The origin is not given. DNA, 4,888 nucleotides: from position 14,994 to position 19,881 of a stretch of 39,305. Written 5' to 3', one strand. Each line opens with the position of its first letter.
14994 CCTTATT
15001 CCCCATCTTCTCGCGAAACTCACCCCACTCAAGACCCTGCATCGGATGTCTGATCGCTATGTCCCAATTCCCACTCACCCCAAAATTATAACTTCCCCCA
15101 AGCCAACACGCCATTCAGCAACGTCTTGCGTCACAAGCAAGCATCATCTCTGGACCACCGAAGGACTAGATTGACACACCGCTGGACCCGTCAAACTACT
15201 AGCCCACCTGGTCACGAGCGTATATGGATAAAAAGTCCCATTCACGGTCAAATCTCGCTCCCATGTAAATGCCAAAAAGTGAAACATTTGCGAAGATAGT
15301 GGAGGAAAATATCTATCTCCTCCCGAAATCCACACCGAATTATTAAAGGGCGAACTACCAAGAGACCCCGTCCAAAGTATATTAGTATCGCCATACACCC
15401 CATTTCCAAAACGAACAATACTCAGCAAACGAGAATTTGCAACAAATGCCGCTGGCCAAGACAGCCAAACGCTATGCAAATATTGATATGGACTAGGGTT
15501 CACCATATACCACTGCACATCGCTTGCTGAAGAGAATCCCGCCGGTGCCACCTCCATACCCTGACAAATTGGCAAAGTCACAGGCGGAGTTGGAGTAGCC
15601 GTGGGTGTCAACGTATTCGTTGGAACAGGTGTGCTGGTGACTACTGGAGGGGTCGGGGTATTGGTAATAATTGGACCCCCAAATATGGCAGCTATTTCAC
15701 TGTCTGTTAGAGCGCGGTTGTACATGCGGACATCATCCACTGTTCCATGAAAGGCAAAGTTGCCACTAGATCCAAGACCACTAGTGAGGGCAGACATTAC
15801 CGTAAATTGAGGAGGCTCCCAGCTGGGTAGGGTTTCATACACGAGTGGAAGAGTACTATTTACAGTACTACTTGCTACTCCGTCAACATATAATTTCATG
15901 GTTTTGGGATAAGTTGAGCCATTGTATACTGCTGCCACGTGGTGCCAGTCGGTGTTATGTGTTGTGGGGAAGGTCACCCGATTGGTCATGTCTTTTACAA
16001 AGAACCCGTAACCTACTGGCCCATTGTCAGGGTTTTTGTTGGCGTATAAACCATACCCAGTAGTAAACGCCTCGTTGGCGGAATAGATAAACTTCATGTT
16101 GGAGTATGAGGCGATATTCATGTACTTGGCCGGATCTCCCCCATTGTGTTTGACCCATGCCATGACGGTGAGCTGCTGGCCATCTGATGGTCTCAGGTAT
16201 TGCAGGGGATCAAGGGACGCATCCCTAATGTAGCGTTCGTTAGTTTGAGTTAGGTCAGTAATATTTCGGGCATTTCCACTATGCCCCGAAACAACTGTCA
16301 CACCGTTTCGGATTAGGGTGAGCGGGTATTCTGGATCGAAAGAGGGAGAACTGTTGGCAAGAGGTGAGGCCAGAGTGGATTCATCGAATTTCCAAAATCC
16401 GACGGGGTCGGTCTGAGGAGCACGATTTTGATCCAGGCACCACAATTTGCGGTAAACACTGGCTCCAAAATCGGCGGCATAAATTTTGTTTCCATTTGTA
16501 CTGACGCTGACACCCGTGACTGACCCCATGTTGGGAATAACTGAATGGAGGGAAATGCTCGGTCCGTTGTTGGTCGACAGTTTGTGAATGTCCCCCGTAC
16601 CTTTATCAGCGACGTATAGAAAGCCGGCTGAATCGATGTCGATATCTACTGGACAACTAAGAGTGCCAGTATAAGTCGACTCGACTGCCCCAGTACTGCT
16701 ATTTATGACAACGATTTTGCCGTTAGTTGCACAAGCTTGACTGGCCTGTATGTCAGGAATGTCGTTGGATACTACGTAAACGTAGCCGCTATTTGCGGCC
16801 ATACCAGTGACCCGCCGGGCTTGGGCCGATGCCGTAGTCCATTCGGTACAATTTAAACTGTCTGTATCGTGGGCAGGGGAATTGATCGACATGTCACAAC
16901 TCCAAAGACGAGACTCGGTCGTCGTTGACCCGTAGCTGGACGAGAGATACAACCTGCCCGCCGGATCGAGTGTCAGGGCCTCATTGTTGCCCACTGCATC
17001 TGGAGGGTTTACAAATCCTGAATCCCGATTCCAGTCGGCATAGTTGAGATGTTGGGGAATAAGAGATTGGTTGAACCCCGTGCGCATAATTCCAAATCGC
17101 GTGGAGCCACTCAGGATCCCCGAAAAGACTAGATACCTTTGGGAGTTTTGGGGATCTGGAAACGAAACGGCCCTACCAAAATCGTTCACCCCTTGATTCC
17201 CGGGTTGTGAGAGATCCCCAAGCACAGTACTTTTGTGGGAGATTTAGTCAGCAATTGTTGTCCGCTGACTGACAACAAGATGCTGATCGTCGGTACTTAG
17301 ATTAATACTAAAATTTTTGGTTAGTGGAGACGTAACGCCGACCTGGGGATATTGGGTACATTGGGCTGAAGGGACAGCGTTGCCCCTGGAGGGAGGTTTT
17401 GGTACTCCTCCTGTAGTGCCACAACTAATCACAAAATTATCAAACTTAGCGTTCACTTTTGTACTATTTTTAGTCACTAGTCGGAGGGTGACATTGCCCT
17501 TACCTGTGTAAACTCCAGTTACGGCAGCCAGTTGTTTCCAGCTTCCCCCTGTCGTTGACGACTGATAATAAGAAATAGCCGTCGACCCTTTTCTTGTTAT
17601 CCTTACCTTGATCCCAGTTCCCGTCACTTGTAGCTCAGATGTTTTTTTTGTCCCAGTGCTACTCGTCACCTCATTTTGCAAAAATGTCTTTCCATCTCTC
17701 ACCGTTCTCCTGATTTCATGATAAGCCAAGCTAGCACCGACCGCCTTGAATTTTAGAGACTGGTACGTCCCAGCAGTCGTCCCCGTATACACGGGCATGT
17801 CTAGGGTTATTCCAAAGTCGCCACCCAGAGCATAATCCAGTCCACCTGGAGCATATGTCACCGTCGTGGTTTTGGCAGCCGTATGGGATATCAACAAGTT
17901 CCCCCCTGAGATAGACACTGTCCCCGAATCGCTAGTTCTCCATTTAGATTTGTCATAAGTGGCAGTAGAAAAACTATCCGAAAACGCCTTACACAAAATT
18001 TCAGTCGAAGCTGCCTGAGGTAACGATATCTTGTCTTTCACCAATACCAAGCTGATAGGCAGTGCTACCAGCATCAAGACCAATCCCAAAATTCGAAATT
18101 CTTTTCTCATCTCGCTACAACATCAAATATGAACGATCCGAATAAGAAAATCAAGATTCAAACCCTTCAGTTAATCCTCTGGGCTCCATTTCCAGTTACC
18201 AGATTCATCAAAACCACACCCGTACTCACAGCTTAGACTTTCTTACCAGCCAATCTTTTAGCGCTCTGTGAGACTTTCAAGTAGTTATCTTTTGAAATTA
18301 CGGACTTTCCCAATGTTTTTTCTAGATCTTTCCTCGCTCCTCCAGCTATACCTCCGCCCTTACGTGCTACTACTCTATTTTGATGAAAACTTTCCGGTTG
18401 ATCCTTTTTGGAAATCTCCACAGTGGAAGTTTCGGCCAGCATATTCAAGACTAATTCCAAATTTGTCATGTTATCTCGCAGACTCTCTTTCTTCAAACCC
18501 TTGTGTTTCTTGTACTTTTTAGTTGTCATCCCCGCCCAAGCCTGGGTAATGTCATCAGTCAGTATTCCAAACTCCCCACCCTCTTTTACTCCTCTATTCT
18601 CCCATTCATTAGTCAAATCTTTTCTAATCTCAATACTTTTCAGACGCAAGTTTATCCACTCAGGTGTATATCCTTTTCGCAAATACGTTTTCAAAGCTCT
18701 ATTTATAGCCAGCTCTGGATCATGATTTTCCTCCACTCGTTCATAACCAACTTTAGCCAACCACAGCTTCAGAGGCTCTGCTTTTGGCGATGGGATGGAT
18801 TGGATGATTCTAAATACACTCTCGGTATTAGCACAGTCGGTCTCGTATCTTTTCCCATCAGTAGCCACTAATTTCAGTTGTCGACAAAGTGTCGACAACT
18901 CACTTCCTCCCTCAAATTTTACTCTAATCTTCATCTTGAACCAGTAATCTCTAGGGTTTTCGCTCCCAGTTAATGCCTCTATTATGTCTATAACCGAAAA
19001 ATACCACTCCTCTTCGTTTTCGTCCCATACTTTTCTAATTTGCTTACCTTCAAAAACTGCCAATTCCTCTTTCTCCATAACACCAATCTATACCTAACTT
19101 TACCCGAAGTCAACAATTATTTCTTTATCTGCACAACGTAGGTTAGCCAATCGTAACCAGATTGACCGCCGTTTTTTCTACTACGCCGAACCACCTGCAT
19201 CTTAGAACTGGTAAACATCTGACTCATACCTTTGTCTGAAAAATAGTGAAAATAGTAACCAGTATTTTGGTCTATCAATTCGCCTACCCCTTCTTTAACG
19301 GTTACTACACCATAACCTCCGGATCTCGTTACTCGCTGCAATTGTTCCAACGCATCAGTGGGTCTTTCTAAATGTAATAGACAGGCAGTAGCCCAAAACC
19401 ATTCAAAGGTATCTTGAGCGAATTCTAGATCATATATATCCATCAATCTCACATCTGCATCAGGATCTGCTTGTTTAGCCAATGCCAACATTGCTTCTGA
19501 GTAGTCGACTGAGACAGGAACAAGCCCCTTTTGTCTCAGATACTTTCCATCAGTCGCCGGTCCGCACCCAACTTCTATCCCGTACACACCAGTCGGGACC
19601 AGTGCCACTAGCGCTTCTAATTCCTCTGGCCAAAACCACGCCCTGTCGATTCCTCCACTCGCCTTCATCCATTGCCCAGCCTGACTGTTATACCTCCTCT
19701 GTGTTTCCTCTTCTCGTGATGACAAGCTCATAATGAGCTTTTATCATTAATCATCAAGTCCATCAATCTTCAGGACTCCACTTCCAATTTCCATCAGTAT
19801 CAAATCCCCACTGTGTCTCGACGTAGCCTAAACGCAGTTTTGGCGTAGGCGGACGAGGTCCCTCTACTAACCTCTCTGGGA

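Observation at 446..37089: Dispersed family of heptamer-phased (7-nt/21-nt) quasi-repeat cassettes embedded in-frame in unrelated genes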

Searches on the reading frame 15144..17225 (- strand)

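Call 9: search_protein_families(library=pfam, proteins=[window:15144-17225:-])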
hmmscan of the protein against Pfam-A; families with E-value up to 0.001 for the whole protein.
window:15144-17225:- (693 aa): 2 families
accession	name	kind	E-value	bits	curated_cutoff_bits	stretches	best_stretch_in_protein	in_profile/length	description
PF13385.13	Laminin_G_3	-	2.8e-14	53.9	27.6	1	348-512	15-151/151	Concanavalin A-like lectin/glucanases superfamily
PF01436.27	NHL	-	5.1e-05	23.5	20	0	189-211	1-23/28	NHL repeat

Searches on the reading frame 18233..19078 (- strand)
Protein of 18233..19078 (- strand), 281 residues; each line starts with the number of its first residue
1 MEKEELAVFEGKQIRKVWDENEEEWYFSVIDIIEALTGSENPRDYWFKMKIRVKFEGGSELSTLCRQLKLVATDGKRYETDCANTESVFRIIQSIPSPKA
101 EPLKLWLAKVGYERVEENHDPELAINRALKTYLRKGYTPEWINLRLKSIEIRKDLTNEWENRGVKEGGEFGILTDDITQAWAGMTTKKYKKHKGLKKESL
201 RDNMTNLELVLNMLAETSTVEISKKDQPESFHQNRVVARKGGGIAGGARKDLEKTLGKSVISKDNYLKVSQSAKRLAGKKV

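Call 64: search_protein_families(library=pfam, proteins=[window:18233-19078:-], max_evalue=0.00001)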
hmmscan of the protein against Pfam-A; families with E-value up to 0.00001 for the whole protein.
window:18233-19078:- (281 aa): 1 family
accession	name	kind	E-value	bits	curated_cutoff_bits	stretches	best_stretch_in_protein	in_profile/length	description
PF02498.22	Bro-N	-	1.3e-10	42.2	25.6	1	13-109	1-92/96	BRO family, N-terminal domain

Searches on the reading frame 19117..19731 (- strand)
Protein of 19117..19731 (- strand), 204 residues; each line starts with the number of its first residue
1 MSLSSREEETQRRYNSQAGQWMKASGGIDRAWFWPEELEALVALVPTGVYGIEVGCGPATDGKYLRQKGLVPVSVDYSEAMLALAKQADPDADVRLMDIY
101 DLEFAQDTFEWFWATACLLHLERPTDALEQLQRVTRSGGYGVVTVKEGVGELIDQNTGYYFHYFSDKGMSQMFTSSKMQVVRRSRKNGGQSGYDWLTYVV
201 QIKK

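Call 64: search_protein_families(library=pfam, proteins=[window:19117-19731:-], max_evalue=0.00001)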
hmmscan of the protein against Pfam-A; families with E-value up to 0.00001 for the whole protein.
window:19117-19731:- (204 aa): 5 families
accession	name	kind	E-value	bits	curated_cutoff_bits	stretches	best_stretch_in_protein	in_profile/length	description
PF08241.18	Methyltransf_11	-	4.1e-15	56.6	21.2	1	53-142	2-94/95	Methyltransferase domain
PF13649.12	Methyltransf_25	-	4.8e-12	46.8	27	1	53-139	3-97/97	Methyltransferase domain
PF08242.18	Methyltransf_12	-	5.8e-08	33.8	30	1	52-139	1-96/98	Methyltransferase domain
PF13847.12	Methyltransf_31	-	7.4e-07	29.4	27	1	52-147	8-113/145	Methyltransferase domain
PF13489.12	Methyltransf_23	-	3.5e-06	27.3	27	1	36-146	11-119/164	Methyltransferase domain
